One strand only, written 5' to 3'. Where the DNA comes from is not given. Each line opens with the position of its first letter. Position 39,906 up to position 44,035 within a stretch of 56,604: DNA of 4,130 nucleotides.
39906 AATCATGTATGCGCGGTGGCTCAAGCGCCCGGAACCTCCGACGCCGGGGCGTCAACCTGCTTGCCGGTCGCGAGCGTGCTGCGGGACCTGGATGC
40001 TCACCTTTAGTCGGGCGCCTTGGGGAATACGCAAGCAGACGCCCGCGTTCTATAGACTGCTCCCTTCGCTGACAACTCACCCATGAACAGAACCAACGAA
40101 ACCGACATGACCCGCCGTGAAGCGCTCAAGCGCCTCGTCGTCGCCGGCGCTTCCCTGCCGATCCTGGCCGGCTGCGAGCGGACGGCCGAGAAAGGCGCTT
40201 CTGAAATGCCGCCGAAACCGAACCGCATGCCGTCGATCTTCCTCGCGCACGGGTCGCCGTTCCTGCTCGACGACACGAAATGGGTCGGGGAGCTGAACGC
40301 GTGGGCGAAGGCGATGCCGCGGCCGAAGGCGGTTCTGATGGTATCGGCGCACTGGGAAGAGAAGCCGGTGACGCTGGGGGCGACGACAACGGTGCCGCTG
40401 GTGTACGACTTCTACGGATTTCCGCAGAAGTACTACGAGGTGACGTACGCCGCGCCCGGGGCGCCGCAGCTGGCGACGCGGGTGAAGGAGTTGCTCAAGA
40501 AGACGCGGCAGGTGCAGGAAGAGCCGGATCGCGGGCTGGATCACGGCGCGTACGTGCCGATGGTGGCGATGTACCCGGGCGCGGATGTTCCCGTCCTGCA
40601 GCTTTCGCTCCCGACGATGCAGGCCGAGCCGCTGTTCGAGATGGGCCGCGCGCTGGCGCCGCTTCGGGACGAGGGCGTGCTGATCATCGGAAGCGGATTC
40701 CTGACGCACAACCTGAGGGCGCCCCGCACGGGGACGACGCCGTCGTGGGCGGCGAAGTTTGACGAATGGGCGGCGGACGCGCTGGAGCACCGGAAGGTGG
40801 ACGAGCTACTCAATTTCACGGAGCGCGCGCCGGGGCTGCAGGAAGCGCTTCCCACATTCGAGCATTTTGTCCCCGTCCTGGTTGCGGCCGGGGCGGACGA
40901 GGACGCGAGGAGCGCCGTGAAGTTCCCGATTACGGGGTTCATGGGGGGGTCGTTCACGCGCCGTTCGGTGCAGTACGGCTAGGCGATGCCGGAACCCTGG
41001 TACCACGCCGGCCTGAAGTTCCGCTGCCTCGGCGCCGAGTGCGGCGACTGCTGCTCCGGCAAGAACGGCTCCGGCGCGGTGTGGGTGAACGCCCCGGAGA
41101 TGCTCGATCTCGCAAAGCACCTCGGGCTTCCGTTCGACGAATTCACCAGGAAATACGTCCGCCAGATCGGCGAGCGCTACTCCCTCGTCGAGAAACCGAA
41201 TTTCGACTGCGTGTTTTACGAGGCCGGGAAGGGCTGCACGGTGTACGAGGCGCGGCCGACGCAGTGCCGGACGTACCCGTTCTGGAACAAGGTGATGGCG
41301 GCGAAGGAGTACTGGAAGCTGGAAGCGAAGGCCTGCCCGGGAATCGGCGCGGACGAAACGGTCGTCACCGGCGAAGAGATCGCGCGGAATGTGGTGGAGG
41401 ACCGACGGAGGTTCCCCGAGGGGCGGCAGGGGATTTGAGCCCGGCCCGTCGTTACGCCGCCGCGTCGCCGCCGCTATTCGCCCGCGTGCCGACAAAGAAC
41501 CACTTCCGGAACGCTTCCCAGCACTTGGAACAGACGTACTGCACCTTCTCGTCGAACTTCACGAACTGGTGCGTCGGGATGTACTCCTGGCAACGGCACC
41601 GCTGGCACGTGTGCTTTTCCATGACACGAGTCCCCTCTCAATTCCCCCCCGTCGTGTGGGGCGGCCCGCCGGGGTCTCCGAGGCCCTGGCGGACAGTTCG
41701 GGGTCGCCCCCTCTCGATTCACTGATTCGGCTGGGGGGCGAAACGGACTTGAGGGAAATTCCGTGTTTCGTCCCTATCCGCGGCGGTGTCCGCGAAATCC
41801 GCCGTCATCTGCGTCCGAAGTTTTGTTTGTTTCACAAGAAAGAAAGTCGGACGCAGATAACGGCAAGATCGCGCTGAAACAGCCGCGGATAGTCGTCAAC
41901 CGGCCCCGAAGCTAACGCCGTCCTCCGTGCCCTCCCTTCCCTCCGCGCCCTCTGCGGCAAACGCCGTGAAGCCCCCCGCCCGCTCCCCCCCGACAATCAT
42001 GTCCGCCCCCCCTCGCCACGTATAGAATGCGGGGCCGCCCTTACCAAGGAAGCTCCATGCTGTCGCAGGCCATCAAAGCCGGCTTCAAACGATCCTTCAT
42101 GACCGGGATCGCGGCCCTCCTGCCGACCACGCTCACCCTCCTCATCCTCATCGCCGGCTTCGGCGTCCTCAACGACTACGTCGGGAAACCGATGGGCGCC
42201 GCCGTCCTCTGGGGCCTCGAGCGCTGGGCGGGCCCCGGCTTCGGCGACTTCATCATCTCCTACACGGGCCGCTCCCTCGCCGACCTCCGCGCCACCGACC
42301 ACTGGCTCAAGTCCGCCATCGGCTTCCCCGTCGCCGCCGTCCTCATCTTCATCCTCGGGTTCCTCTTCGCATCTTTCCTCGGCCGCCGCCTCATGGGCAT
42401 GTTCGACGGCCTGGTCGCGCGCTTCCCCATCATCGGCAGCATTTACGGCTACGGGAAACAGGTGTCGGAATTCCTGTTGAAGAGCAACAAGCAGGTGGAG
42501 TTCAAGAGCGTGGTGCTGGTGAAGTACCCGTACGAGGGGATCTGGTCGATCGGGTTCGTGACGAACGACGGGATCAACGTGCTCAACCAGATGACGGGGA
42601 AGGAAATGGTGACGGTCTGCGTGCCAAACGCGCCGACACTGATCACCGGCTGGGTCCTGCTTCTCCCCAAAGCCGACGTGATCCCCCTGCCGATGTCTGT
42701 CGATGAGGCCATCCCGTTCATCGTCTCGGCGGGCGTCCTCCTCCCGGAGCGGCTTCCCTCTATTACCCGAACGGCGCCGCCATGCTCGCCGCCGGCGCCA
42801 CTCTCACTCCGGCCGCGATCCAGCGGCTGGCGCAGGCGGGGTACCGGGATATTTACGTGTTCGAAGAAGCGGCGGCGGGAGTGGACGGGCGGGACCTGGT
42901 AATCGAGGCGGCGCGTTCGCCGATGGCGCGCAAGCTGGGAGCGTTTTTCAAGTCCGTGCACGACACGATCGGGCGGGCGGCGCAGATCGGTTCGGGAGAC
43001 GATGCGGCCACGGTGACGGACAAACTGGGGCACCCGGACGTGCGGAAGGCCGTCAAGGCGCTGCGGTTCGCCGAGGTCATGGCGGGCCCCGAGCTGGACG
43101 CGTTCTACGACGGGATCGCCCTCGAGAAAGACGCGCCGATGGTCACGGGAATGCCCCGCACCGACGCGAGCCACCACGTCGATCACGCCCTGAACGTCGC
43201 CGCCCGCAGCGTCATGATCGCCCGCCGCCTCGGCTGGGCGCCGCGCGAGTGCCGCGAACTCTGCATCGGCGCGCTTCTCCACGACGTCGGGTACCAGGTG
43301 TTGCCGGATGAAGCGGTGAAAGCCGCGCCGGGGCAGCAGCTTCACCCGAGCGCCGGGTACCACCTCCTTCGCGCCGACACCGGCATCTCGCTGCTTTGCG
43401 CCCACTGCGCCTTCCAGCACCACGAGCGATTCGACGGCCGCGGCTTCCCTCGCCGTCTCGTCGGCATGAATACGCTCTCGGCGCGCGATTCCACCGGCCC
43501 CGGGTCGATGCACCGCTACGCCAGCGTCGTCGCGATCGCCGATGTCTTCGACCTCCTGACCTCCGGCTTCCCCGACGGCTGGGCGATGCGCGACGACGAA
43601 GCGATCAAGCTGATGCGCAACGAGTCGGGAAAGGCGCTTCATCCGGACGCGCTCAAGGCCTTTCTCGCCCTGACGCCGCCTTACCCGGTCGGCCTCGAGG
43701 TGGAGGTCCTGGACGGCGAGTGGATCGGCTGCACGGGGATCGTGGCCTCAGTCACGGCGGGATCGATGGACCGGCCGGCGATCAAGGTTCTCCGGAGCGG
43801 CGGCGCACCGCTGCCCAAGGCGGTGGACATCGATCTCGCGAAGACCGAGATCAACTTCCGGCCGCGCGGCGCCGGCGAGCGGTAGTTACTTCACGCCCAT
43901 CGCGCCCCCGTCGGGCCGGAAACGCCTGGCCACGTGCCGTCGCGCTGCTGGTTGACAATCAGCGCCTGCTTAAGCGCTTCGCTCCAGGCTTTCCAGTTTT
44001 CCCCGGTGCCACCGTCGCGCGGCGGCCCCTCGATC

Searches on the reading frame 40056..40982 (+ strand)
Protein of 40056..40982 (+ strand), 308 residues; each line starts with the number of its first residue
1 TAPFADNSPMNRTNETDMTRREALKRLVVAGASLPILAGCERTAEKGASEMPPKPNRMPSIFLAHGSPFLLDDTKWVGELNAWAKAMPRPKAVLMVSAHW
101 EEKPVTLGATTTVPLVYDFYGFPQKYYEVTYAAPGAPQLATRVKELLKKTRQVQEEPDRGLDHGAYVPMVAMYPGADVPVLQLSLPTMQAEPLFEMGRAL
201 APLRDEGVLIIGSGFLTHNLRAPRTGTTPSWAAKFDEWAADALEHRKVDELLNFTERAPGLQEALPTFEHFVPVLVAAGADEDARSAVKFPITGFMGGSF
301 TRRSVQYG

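Call 62: search_protein_families(library=pfam, proteins=[window:40056-40982:+], max_evalue=0.001)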
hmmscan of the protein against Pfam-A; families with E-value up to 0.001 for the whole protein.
window:40056-40982:+ (308 aa): 1 family
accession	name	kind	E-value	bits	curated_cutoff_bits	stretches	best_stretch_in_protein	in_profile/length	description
PF02900.23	LigB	-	5.6e-38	131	26.3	1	75-284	29-247/269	Catalytic LigB subunit of aromatic ring-opening dioxygenase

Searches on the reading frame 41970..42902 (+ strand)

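Call 62: search_protein_families(library=pfam, proteins=[window:41970-42902:+], max_evalue=0.001)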
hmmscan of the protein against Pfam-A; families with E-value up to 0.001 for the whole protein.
window:41970-42902:+ (310 aa): 1 family
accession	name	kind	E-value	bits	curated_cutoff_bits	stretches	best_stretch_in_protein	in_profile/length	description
PF04367.18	DUF502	-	1.5e-27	96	23.8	1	122-224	3-105/107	Protein of unknown function (DUF502)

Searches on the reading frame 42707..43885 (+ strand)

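Call 62: search_protein_families(library=pfam, proteins=[window:42707-43885:+], max_evalue=0.001)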
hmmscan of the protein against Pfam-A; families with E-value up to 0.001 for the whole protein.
window:42707-43885:+ (392 aa): 2 families
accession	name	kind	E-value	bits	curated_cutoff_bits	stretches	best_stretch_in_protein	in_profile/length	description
PF13487.12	HD_5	-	4.6e-13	49.7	27.2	1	156-309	13-164/170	HD domain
PF01966.28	HD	-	3.4e-11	43.9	22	1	159-282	3-114/116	HD domain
